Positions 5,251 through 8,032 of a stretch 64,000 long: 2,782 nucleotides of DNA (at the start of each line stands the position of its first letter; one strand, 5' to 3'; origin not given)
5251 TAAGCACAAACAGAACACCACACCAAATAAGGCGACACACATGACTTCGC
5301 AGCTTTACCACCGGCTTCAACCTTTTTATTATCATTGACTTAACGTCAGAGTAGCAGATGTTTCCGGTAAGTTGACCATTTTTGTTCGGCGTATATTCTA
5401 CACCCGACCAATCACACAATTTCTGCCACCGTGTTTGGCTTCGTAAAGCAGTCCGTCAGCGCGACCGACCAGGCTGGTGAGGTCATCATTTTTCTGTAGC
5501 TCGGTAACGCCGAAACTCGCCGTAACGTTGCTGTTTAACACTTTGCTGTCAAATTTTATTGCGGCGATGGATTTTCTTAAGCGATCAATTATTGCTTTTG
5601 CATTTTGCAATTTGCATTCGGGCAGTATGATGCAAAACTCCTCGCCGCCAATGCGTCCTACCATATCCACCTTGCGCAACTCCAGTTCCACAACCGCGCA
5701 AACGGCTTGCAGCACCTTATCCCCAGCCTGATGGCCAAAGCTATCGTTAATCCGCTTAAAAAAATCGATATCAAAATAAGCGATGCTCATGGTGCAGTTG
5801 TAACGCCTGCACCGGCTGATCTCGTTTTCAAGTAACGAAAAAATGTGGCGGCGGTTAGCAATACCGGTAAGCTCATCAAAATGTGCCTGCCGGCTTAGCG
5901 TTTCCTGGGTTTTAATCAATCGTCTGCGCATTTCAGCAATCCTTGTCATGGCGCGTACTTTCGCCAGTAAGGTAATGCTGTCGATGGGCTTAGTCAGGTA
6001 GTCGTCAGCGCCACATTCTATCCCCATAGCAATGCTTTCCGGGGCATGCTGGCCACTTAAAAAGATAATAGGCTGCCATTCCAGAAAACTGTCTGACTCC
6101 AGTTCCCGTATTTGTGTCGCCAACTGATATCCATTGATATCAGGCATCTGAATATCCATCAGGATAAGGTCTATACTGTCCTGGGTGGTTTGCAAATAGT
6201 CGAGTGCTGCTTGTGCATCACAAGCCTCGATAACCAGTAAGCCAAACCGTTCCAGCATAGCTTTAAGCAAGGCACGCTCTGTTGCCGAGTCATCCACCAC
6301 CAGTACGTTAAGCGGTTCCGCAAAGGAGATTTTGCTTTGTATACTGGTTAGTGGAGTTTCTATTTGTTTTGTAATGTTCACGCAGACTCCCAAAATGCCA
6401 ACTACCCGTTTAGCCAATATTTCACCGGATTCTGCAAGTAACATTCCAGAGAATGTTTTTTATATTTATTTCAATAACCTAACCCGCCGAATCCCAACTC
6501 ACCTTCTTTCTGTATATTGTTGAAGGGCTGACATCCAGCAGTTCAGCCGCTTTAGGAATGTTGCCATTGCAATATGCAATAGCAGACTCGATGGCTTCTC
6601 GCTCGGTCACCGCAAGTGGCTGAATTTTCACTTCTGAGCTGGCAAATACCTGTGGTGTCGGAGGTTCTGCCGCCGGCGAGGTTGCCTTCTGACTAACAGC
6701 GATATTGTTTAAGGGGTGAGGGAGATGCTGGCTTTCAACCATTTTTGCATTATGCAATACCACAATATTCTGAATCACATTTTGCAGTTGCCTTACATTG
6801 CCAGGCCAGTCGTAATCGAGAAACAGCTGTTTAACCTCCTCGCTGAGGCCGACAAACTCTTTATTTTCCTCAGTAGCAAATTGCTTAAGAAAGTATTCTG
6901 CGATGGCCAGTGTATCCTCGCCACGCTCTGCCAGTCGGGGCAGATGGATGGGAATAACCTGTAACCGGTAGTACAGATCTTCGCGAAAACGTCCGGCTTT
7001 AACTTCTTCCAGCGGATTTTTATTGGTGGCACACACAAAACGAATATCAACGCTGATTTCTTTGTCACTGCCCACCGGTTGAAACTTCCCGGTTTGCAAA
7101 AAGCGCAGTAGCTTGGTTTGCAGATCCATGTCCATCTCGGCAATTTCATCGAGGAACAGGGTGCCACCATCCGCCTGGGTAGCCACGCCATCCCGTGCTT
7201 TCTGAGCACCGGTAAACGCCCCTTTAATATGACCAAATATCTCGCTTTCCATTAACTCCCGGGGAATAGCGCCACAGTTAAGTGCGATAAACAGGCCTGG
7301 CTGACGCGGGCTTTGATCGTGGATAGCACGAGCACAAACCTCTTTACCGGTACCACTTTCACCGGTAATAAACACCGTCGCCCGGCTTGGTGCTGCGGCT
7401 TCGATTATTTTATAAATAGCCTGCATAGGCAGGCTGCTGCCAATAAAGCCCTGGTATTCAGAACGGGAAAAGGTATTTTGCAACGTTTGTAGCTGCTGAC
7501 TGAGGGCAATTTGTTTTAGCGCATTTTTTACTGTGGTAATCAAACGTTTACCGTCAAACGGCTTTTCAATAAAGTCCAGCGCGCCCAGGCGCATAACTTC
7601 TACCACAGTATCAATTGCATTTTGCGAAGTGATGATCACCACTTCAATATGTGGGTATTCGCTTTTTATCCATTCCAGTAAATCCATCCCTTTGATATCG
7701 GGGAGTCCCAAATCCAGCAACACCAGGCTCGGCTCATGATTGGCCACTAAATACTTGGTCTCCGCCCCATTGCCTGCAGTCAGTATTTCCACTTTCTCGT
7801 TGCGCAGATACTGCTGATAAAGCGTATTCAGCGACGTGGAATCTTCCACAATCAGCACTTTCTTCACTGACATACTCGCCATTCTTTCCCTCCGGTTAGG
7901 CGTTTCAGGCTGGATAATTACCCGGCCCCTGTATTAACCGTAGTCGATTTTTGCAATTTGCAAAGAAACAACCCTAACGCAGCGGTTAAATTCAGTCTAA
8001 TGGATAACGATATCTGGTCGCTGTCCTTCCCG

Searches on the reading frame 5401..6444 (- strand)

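Call 45: search_protein_families(library=pfam, proteins=[window:5401-6444:-], max_evalue=0.001)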
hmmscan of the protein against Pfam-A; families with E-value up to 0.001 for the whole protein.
window:5401-6444:- (348 aa): 2 families
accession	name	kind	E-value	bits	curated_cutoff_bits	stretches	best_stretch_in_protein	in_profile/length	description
PF00990.26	GGDEF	-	4.5e-43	147.2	23.8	1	187-342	1-160/161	Diguanylate cyclase, GGDEF domain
PF00072.30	Response_reg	-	2.8e-25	89.1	30.2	1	47-164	1-111/111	Response regulator receiver domain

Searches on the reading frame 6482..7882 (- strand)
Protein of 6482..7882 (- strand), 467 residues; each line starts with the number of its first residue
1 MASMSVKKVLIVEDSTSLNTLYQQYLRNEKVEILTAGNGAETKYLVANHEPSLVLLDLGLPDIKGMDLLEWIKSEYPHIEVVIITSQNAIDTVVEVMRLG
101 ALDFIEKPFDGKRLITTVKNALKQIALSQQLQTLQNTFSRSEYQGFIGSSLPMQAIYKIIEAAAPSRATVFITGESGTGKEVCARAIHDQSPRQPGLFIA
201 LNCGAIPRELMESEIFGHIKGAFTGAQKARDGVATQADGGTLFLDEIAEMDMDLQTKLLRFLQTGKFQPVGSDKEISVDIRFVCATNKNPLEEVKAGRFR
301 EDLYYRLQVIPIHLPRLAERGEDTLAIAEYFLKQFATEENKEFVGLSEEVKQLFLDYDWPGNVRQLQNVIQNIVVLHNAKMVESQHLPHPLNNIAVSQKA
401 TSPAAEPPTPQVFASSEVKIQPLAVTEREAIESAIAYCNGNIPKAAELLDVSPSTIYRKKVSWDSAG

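Call 45: search_protein_families(library=pfam, proteins=[window:6482-7882:-], max_evalue=0.001)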
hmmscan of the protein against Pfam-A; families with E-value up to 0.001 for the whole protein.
window:6482-7882:- (467 aa): 8 families
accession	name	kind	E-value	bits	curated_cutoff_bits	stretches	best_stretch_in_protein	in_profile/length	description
PF00158.32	Sigma54_activat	-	3.2e-68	229.1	20.2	1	147-313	2-168/168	Sigma-54 interaction domain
PF00072.30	Response_reg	-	3.1e-26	92.2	30.2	1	9-118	1-110/111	Response regulator receiver domain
PF14532.12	Sigma54_activ_2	-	6.1e-26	91.7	25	1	147-317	1-138/138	Sigma-54 interaction domain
PF25601.1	AAA_lid_14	-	3.9e-22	78.3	27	1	319-400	2-83/87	AAA+ ATPase lid domain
PF02954.25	HTH_8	-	8.5e-11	41.8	22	1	423-459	2-38/42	Bacterial regulatory protein, Fis family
PF07728.20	AAA_5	-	1.5e-07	31.9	22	1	170-292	2-126/139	AAA domain (dynein-related subfamily)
PF01078.27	Mg_chelatase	-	2e-05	24.6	20.3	0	225-290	93-160/207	Magnesium chelatase, subunit ChlI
PF13191.12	AAA_16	-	0.00013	23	32.6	1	152-262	8-124/167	AAA ATPase domain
